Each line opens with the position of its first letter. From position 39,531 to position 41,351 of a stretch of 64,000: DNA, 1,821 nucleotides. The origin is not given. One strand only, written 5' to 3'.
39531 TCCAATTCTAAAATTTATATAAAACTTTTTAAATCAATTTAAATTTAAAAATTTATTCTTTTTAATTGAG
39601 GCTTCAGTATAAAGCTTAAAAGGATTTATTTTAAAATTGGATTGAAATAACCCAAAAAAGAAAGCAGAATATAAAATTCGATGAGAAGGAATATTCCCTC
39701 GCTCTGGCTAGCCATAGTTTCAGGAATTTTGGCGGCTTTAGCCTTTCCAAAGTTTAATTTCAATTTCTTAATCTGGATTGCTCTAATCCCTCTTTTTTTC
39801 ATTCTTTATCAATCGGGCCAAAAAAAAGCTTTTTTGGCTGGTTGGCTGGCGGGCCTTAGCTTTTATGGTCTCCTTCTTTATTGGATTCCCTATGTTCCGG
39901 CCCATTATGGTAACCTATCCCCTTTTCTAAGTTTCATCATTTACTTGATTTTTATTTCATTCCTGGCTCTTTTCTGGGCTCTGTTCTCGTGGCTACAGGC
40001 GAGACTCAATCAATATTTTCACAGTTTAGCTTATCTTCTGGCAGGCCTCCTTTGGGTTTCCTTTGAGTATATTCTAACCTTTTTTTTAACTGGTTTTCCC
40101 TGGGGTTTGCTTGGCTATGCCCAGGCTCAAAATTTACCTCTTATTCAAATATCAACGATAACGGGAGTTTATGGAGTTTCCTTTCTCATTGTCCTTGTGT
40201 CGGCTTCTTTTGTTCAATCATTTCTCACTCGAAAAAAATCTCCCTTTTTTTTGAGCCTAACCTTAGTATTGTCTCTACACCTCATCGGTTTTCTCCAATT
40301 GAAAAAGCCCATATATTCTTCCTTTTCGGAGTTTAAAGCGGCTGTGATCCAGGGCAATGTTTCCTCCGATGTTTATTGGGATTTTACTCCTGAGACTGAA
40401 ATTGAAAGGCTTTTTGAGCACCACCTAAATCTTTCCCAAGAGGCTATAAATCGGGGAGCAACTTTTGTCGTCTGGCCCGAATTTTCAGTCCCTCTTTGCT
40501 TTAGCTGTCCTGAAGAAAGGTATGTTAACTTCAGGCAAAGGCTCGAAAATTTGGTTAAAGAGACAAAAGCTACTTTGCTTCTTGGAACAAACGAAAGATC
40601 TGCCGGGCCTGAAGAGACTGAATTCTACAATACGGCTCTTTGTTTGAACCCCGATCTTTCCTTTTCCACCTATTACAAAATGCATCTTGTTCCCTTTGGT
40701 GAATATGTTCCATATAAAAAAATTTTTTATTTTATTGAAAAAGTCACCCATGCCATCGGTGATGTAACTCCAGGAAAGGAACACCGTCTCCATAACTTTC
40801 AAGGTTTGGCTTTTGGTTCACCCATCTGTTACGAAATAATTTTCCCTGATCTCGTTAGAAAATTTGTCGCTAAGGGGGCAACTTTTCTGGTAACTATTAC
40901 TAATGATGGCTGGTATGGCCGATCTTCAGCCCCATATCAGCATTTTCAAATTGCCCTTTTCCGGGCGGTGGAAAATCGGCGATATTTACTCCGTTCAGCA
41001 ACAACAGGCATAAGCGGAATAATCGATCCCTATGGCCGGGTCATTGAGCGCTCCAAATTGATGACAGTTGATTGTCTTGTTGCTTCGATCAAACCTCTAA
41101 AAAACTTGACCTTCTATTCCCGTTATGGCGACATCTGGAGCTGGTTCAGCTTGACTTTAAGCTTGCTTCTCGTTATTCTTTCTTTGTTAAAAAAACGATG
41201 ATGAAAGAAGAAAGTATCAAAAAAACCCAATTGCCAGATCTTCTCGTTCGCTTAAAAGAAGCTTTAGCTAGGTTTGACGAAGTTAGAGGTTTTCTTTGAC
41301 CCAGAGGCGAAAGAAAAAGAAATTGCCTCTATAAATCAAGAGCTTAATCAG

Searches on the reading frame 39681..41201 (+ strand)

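Call 85: search_protein_families(library=pfam, proteins=[window:39681-41201:+], max_evalue=0.00001)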
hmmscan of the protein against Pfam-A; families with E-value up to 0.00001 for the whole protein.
window:39681-41201:+ (506 aa): 2 families
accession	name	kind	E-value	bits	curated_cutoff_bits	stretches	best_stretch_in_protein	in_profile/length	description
PF20154.4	LNT_N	-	1.3e-38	133.1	27.1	1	14-175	1-158/159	Apolipoprotein N-acyltransferase N-terminal domain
PF00795.27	CN_hydrolase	-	5e-35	121.5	23.2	1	219-470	1-246/256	Carbon-nitrogen hydrolase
